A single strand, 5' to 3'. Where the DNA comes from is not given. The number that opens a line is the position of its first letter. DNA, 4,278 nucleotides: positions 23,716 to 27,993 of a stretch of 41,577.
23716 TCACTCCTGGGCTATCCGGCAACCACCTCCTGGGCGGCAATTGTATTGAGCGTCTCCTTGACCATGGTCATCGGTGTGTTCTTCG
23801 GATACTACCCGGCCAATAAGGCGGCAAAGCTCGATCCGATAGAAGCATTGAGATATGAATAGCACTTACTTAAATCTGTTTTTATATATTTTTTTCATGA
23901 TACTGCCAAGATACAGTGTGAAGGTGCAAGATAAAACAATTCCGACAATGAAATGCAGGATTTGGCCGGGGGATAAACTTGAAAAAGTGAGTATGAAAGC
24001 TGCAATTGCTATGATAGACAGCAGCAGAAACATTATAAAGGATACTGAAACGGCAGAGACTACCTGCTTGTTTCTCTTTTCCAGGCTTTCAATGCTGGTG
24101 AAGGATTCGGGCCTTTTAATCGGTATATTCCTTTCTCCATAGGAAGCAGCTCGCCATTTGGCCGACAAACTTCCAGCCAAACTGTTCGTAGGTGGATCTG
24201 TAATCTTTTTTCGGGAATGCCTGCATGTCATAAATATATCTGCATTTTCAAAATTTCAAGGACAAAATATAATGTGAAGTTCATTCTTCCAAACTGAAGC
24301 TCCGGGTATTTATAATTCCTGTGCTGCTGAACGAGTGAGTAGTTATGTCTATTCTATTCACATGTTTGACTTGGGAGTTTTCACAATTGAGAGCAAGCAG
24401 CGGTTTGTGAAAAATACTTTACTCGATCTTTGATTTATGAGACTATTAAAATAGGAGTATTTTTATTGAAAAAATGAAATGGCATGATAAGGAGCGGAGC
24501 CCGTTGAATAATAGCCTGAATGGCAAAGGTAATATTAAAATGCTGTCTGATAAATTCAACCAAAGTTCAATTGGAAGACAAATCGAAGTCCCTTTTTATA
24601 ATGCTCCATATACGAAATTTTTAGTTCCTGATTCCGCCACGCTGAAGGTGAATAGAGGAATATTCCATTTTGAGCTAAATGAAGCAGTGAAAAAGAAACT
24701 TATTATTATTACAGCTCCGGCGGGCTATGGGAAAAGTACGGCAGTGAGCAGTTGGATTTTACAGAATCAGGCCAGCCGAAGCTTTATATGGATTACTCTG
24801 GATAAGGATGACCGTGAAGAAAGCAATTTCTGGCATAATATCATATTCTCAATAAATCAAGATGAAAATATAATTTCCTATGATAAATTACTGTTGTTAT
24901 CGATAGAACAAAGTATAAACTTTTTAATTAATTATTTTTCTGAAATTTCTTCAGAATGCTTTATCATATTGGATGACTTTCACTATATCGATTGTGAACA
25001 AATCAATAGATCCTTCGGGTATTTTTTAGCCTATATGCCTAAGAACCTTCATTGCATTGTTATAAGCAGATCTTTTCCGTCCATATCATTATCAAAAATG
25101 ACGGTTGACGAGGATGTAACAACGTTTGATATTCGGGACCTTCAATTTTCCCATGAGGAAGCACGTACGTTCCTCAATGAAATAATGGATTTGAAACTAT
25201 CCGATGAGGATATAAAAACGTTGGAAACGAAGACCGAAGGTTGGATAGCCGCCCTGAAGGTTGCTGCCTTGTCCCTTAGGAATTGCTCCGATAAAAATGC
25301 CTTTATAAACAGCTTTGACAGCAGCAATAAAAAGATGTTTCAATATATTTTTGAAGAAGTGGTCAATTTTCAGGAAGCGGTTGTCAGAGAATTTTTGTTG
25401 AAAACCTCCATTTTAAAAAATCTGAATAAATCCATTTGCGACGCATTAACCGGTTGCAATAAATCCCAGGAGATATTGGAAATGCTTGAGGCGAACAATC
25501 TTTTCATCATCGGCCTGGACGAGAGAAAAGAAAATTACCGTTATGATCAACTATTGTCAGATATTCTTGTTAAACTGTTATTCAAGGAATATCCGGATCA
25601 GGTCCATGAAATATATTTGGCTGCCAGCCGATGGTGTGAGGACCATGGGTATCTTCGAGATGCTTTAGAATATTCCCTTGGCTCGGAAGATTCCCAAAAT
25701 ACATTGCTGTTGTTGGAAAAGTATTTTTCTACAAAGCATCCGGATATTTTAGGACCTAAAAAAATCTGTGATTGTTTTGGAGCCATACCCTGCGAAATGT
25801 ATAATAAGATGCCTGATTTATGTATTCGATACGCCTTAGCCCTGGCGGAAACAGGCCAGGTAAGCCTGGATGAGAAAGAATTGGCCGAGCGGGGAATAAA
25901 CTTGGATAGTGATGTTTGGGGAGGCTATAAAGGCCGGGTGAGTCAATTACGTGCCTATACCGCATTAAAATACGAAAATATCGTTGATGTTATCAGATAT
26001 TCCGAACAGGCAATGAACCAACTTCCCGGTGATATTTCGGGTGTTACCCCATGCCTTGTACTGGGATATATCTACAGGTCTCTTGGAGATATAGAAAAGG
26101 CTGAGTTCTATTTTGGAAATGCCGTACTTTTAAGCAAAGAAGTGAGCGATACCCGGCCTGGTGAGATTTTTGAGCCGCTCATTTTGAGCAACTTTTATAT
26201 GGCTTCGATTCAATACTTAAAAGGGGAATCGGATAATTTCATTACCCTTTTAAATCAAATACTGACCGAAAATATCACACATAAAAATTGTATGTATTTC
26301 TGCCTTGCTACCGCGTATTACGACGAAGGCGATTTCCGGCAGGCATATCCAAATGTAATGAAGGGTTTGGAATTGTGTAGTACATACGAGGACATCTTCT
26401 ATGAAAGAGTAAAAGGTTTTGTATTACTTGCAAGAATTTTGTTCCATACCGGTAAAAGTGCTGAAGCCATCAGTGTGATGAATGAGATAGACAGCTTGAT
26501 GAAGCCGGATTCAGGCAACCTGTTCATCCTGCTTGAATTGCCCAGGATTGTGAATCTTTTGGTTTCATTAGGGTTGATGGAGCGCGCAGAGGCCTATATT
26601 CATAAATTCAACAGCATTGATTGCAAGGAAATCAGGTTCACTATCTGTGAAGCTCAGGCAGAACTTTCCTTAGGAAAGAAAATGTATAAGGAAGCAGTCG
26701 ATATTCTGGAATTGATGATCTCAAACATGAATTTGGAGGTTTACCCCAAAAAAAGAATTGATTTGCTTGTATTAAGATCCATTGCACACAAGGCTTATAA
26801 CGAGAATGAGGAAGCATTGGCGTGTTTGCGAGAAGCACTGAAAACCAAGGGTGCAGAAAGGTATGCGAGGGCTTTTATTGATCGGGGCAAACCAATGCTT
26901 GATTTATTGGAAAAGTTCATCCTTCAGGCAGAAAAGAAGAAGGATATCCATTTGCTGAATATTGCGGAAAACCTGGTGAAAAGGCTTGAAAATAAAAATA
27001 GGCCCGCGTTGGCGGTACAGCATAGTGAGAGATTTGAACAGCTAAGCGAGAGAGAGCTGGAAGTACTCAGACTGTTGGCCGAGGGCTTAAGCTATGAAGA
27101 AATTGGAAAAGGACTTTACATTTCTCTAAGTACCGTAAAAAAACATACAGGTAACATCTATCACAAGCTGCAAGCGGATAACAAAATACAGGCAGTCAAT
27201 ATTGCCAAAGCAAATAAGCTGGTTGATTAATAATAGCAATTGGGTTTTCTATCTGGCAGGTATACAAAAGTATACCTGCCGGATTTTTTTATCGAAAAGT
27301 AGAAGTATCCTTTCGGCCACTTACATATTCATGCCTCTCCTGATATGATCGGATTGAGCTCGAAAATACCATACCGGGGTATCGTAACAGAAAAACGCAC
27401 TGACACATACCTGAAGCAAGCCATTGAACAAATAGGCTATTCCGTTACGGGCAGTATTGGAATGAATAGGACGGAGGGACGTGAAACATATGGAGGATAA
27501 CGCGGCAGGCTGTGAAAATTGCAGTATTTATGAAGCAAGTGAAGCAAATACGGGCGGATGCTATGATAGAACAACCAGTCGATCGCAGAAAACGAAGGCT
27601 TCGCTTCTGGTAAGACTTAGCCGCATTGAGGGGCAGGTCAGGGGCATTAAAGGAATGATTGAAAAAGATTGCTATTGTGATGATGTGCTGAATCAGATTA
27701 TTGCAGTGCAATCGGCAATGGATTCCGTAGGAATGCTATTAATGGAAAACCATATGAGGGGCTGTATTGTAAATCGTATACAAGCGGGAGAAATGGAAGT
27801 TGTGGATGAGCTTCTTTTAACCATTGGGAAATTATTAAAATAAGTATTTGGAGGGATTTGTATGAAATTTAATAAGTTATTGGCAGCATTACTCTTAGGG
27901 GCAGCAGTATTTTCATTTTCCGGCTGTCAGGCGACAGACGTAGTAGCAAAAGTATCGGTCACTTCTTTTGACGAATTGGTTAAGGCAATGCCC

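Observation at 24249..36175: A ~70-nt dyad-symmetric repeat family marks the boundaries of accessory gene modules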

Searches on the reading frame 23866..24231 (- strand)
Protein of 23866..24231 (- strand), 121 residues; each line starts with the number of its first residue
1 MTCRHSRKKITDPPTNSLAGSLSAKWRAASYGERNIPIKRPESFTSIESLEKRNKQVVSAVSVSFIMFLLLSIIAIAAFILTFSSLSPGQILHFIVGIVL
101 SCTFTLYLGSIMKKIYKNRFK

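Call 8: search_protein_families(library=pfam, proteins=[window:23866-24231:-])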
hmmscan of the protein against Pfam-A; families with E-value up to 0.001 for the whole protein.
window:23866-24231:- (121 aa): 0 families

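Call 17: find_encoding_contigs(protein=window:23866-24231:-, flank=10000, max_places=10)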
Protein window:23866-24231:- (121 aa): no gene with exactly this product is on record in the collection.

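Call 71: search_protein_families(library=pfam, max_evalue=1, proteins=[window:23869-24231:-])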
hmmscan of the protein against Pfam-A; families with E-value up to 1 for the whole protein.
seq(121 aa): 5 families
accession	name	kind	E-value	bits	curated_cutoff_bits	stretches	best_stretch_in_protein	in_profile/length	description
PF01769.21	MgtE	-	0.0054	17.4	27.6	1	51-113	31-92/125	Divalent cation transporter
PF01988.24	VIT1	-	0.035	14.3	28.1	1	55-115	131-186/214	VIT family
PF11857.13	DUF3377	-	0.09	13.2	26.5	1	48-87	17-56/72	Domain of unknown function (DUF3377)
PF14023.12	Bestrophin-like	-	0.09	12.8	32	1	58-111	161-214/232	Bestrophin-like domain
PF12420.13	DUF3671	-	0.1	12.5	34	1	60-117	158-214/223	Fam-L, Fam-M like protein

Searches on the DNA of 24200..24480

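Call 88: search_rna_families(source=window, start=24200, end=24480, threshold=evalue, max_evalue=1)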
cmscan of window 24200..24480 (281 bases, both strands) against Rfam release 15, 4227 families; matches with E-value up to 1: 0.
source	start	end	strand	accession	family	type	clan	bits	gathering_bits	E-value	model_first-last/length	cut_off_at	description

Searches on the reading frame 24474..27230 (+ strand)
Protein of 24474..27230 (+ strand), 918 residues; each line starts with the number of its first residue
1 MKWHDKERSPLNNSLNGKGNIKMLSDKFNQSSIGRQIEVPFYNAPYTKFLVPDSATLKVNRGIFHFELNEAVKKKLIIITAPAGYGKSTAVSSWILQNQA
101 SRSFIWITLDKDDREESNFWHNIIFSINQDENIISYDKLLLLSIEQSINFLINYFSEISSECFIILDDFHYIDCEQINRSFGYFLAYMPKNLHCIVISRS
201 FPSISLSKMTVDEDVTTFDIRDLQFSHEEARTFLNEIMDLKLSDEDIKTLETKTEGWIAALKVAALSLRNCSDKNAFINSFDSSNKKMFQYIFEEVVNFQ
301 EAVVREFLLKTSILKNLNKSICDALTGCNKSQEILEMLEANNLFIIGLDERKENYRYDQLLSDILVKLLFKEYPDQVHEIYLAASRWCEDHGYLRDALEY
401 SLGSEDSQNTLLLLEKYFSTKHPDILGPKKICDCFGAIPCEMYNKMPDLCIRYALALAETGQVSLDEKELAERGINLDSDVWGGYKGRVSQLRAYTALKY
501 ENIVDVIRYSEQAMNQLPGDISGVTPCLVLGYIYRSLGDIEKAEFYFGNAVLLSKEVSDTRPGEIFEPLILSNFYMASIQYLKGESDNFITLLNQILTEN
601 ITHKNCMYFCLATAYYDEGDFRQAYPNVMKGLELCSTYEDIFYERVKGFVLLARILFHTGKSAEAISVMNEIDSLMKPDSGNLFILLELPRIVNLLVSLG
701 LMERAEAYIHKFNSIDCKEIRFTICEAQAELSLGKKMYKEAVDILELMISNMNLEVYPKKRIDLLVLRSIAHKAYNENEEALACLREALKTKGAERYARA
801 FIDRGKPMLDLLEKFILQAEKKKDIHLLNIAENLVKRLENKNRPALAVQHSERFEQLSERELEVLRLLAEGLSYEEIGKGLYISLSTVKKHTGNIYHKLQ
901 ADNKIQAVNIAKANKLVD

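Call 8: search_protein_families(library=pfam, proteins=[window:24474-27230:+])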
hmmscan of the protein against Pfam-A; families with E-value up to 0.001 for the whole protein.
window:24474-27230:+ (918 aa): 11 families
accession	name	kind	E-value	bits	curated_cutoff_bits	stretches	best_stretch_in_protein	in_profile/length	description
PF17874.7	TPR_MalT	-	1.6e-24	87.3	45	1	487-814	1-332/336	MalT-like TPR region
PF00196.25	GerE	-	5.8e-16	58.3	23.5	1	856-911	2-57/57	Bacterial regulatory proteins, luxR family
PF13181.12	TPR_8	-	6.5e-10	38.8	25.7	0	527-554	4-31/34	Tetratricopeptide repeat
PF07719.23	TPR_2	-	5.6e-08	32.8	27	0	530-554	7-31/34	Tetratricopeptide repeat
PF13424.12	TPR_12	-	1.8e-06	28.5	30.1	0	606-670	4-69/77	Tetratricopeptide repeat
PF13401.12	AAA_22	-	4.1e-06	27.6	27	1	74-177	5-101/130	AAA domain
PF13428.12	TPR_14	-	7.3e-06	26.6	23.5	0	764-794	3-33/44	Tetratricopeptide repeat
PF00515.34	TPR_1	-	1.2e-05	25.4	27.8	0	530-553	7-30/34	Tetratricopeptide repeat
PF04545.22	Sigma70_r4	-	1.7e-05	24.7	24.1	1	855-900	3-49/50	Sigma-70, region 4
PF08281.18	Sigma70_r4_2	-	5.7e-05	23.1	25.7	1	854-891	8-46/54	Sigma-70, region 4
PF14559.12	TPR_19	-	0.00049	20.8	25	0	651-673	30-52/68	Tetratricopeptide repeat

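Call 52: find_homologous_proteins(query=window:24474-27230:+, max_evalue=1e-30)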
Query window:24474-27230:+ (918 aa): 536 proteins with E <= 1e-30 among 8000 candidates; the best 120 are listed.
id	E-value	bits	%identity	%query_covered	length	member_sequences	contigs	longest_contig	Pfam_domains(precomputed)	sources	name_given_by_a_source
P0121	0.0e+0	2034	100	99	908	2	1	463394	PF25873.1,PF17874.8,PF00515.35,PF00196.26,PF13424.13,PF04545.23,PF13401.13,PF13428.13,PF13181.13,PF07719.24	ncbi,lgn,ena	-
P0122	0.0e+0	1298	65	99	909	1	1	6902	PF25873.1,PF17874.8,PF00196.26,PF13424.13,PF13181.13,PF07719.24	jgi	-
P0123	0.0e+0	1264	63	97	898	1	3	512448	PF25873.1,PF17874.8,PF00196.26,PF13424.13,PF13181.13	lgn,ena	-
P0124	0.0e+0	1160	60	97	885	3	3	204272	PF14559.13,PF25873.1,PF17874.8,PF00515.35,PF00196.26,PF13424.13,PF13176.13,PF13428.13,PF13181.13,PF07719.24,PF13374.13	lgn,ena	-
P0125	0.0e+0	1135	57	99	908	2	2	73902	PF25873.1,PF17874.8,PF00196.26,PF13424.13,PF13428.13,PF13181.13,PF07719.24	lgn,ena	-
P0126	0.0e+0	1124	59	96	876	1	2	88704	PF25873.1,PF17874.8,PF00196.26,PF13401.13,PF07719.24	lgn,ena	-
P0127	0.0e+0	1073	56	95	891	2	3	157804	PF25873.1,PF17874.8,PF00515.35,PF00196.26,PF13424.13,PF13428.13,PF13181.13,PF07719.24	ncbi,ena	-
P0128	0.0e+0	1072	57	96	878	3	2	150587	PF13176.13,PF13401.13,PF13428.13,PF14559.13,PF25873.1,PF17874.8,PF00515.35,PF00196.26,PF13424.13,PF13181.13,PF07719.24,PF25199.2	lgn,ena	-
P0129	0.0e+0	1056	55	95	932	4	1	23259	PF25873.1,PF17874.8,PF00196.26,PF13424.13,PF13428.13,PF13181.13,PF07719.24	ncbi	-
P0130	1.6e-291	988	52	96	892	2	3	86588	PF25873.1,PF17874.8,PF00196.26,PF13401.13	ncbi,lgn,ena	-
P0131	2.9e-232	792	65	60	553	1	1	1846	PF17874.8,PF00196.26,PF13428.13,PF07719.24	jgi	jgi:LuxR family maltose regulon positive regulatory protein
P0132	3.8e-103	364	31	94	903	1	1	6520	PF25873.1,PF17874.8,PF00196.26,PF13424.13,PF13428.13,PF13181.13,PF07719.24,PF13191.13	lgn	-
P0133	1.2e-98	350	29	98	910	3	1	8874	PF25873.1,PF17874.8,PF00196.26,PF13424.13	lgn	-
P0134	2.7e-97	345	30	95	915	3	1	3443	PF25873.1,PF17874.8,PF00196.26,PF13424.13,PF07719.24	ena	-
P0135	4.4e-94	334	29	94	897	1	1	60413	PF25873.1,PF17874.8,PF00196.26,PF13424.13,PF07719.24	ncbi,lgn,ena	-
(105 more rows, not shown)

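Call 53: find_encoding_contigs(protein=P0123, flank=10000, max_places=2)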
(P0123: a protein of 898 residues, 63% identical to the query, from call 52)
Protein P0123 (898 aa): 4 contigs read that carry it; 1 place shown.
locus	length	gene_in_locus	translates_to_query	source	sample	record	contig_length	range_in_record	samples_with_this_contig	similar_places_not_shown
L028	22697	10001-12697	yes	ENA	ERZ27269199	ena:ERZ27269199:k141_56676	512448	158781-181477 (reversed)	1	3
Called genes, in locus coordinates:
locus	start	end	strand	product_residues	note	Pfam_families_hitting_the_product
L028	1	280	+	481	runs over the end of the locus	PF00270:DEAD, PF04851:ResIII, PF00271:Helicase_C, PF03880:DbpA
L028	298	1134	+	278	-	PF13509:S1_2, PF21543:CvfB_2nd (weak), PF00575:S1, PF17783:WHD_CvfB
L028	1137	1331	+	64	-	PF09962:DUF2196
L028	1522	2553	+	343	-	PF00291:PALP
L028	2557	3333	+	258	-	PF00583:Acetyltransf_1, PF13527:Acetyltransf_9 (weak), PF13508:Acetyltransf_7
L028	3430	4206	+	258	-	PF13508:Acetyltransf_7 (weak), PF14268:YoaP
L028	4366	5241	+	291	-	PF00165:HTH_AraC, PF12833:HTH_18, PF06445:GyrI-like, PF14526:Cass2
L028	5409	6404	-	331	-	-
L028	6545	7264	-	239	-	PF00376:MerR, PF13411:MerR_1, PF00376:MerR, PF13411:MerR_1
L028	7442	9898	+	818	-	PF00005:ABC_tran (faint), PF02463:SMC_N (faint), PF13175:AAA_15 (faint), PF13191:AAA_16 (faint), PF13304:AAA_21 (faint), PF13555:AAA_29 (faint), PF17755:UvrA_DNA-bind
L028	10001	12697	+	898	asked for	PF25873:WHD_MalT, PF13424:TPR_12 (faint), PF17874:TPR_MalT, PF13181:TPR_8 (faint), PF00196:GerE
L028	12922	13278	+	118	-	PF02583:Trns_repr_metal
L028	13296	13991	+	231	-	-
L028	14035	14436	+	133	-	PF13473:Cupredoxin_1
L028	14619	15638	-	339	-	PF01070:FMN_dh, PF00478:IMPDH (faint), PF01070:FMN_dh, PF01180:DHO_dh (faint), PF01645:Glu_synthase (weak)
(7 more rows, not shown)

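Call 54: find_encoding_contigs(protein=P0124, flank=10000, max_places=2)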
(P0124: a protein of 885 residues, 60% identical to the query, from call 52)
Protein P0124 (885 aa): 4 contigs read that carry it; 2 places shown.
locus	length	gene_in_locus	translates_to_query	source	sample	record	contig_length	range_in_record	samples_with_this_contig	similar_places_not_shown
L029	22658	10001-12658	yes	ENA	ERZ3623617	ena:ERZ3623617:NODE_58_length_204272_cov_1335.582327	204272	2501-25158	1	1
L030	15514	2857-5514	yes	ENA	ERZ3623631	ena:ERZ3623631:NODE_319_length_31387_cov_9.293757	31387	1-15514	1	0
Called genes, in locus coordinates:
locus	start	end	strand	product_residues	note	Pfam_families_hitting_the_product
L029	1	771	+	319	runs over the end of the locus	PF00348:polyprenyl_synt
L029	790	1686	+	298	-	PF01040:UbiA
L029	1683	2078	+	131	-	PF07009:NusG_II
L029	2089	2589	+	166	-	PF07456:Hpre_diP_synt_I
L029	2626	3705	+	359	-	-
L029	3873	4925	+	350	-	PF02424:ApbE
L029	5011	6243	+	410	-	PF05977:MFS_3, PF07690:MFS_1, PF13347:MFS_2 (weak)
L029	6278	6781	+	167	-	PF03061:4HBT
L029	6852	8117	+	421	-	PF00933:Glyco_hydro_3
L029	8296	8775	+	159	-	PF04542:Sigma70_r2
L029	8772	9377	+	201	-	PF13490:zf-HC2 (weak)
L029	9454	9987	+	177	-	PF00210:Ferritin (weak), PF02915:Rubrerythrin, PF23458:DUF7130 (faint), PF21349:RUBY_RBDX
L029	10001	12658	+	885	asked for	PF25873:WHD_MalT, PF07719:TPR_2 (faint), PF13176:TPR_7 (faint), PF13424:TPR_12 (faint), PF13428:TPR_14 (faint), PF14559:TPR_19 (faint), PF17874:TPR_MalT, PF00196:GerE, +3 more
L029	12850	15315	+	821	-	PF00403:HMA, PF00122:E1-E2_ATPase, PF00702:Hydrolase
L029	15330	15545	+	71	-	PF00403:HMA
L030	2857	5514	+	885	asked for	PF25873:WHD_MalT, PF07719:TPR_2 (faint), PF13176:TPR_7 (faint), PF13424:TPR_12 (faint), PF13428:TPR_14 (faint), PF14559:TPR_19 (faint), PF17874:TPR_MalT, PF00196:GerE, +3 more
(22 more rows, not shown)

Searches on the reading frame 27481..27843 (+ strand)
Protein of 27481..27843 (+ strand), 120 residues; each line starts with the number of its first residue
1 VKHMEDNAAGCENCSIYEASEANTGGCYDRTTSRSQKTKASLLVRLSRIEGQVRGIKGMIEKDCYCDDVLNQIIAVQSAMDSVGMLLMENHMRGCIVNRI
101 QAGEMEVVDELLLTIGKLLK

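Call 57: search_protein_families(library=pfam, proteins=[window:27481-27843:+], max_evalue=0.01)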
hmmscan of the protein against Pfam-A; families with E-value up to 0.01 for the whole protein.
window:27481-27843:+ (120 aa): 1 family
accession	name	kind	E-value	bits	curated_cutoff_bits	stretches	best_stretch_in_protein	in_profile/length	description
PF02583.22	Trns_repr_metal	-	2e-27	95.9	22.8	1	39-115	2-76/78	Metal-sensitive transcriptional repressor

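Call 85: find_encoding_contigs(protein=window:27490-27843:+, flank=10000, max_places=10)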
Protein window:27490-27843:+ (117 aa): 6 contigs read that carry it; 5 places shown.
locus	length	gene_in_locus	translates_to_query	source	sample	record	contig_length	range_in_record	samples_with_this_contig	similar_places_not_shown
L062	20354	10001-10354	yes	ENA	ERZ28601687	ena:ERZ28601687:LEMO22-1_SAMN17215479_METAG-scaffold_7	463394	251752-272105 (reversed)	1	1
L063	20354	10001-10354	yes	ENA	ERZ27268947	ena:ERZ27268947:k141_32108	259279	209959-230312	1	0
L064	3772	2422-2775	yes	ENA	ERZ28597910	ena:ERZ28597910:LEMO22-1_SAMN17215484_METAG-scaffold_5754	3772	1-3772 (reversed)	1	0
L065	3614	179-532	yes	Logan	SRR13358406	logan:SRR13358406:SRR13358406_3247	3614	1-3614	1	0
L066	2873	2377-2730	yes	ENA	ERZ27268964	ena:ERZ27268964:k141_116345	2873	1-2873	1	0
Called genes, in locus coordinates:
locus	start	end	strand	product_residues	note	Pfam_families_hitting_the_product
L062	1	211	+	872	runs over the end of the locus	PF00171:Aldedh, PF00465:Fe-ADH, PF13685:Fe-ADH_2 (weak), PF25137:ADH_Fe_C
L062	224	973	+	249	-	PF01636:APH, PF07914:DUF1679 (weak), PF01163:RIO1 (weak), PF19974:TCAD9 (weak)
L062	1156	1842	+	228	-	PF00072:Response_reg, PF00486:Trans_reg_C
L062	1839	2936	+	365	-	PF00512:HisKA, PF02518:HATPase_c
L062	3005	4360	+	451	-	PF00364:Biotin_lipoyl (faint), PF25917:BSH_RND (weak), PF25990:Beta-barrel_YknX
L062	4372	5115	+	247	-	PF00005:ABC_tran, PF02463:SMC_N (faint), PF13304:AAA_21 (faint)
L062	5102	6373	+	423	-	PF12704:MacB_PCD, PF02687:FtsX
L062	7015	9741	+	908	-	PF00515:TPR_1 (faint), PF13401:AAA_22 (weak), PF13181:TPR_8 (faint), PF13424:TPR_12 (faint), PF25873:WHD_MalT, PF13428:TPR_14 (faint), PF17874:TPR_MalT, PF00196:GerE, +2 more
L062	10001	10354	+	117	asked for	PF02583:Trns_repr_metal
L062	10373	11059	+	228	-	-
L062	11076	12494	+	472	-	PF00403:HMA, PF02683:DsbD_TM, PF13386:DsbD_2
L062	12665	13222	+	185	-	PF07155:ECF-ribofla_trS, PF12822:ECF_trnsprt (weak)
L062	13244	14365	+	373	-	PF00155:Aminotran_1_2, PF00266:Aminotran_5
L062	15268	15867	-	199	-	PF00440:TetR_N, PF13972:TetR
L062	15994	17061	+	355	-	PF06500:FrsA-like, PF05448:AXE1 (faint), PF01738:DLH (faint), PF12146:Hydrolase_4 (faint), PF00326:Peptidase_S9 (weak)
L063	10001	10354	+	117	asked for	PF02583:Trns_repr_metal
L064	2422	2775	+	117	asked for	PF02583:Trns_repr_metal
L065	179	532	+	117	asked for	PF02583:Trns_repr_metal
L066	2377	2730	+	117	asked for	PF02583:Trns_repr_metal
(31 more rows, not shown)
